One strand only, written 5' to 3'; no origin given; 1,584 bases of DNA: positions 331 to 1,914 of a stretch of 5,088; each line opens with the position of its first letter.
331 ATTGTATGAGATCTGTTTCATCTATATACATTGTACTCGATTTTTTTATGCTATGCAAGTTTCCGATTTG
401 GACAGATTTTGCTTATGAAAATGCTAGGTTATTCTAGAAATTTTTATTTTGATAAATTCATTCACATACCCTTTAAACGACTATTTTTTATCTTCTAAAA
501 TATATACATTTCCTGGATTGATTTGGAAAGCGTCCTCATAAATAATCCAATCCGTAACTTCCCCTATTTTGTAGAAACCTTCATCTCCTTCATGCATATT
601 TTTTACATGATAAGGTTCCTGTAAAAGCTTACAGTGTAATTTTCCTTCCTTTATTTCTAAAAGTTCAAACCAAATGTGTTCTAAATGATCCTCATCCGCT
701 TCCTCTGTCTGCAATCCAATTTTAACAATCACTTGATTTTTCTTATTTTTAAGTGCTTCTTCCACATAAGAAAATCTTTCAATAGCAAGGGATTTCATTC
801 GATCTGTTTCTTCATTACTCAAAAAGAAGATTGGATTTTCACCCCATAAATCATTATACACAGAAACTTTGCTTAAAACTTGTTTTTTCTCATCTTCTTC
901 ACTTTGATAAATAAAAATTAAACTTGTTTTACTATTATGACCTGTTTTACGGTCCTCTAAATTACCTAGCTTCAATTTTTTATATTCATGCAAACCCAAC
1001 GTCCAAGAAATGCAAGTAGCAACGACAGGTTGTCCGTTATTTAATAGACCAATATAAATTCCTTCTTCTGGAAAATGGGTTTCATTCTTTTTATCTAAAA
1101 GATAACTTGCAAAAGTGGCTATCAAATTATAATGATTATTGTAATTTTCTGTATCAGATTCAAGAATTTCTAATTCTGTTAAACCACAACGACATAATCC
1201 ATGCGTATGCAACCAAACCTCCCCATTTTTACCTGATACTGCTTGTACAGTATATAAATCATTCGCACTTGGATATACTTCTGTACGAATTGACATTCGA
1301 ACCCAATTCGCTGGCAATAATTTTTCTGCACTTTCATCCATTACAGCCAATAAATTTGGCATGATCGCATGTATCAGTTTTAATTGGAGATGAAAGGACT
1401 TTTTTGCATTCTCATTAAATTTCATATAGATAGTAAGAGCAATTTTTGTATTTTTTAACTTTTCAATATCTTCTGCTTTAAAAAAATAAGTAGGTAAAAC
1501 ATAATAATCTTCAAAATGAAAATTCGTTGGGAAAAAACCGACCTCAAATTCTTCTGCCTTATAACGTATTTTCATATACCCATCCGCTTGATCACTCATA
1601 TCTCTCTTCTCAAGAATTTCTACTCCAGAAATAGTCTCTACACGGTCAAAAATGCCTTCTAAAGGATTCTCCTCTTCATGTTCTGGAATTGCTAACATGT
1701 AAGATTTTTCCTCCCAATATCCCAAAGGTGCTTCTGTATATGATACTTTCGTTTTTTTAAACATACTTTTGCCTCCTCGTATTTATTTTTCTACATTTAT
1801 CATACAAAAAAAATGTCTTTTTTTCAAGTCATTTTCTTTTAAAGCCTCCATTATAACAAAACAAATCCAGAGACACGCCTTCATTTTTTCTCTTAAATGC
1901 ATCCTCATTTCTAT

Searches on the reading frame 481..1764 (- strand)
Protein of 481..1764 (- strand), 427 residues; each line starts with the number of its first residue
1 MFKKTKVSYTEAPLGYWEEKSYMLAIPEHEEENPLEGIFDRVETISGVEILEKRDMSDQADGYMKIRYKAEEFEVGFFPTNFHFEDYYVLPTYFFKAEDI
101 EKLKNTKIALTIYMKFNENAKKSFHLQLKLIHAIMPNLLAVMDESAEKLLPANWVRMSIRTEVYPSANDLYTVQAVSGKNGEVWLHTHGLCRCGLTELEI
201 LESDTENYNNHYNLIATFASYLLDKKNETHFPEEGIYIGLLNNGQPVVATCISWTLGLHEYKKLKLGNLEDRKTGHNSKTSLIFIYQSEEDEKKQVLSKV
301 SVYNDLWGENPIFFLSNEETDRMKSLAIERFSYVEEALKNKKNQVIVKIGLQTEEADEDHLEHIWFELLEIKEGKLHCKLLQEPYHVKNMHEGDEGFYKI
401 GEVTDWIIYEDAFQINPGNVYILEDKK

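Call 3: search_protein_families(library=pfam, proteins=[window:481-1764:-], max_evalue=0.1)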
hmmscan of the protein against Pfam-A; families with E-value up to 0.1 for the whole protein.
window:481-1764:- (427 aa): 3 families
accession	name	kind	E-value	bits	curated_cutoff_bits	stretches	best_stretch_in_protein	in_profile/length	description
PF13218.11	DUF4026_N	-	2.5e-34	118.9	27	1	21-165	1-147/147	Protein of unknown function (DUF4026) N-terminal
PF22789.1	DUF4026_C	-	1.6e-33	116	27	1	173-284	1-114/114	Protein of unknown function (DUF4026) C-terminal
PF10077.14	DUF2314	-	5.8e-09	36.6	22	1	342-411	33-102/134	Uncharacterized protein conserved in bacteria (DUF2314)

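Call 4: search_protein_families(library=ncbifam, proteins=[window:481-1764:-], max_evalue=0.1)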
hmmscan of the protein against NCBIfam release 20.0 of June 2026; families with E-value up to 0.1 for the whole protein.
window:481-1764:- (427 aa): 0 families

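Call 5: search_protein_families(library=padloc, proteins=[window:481-1764:-], max_evalue=0.1)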
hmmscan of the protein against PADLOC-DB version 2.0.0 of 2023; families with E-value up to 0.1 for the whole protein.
window:481-1764:- (427 aa): 0 families

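Call 61: search_protein_families(library=phrogs, proteins=[window:481-1764:-], max_evalue=0.001)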
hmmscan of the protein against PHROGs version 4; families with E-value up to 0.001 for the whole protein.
window:481-1764:- (427 aa): 0 families
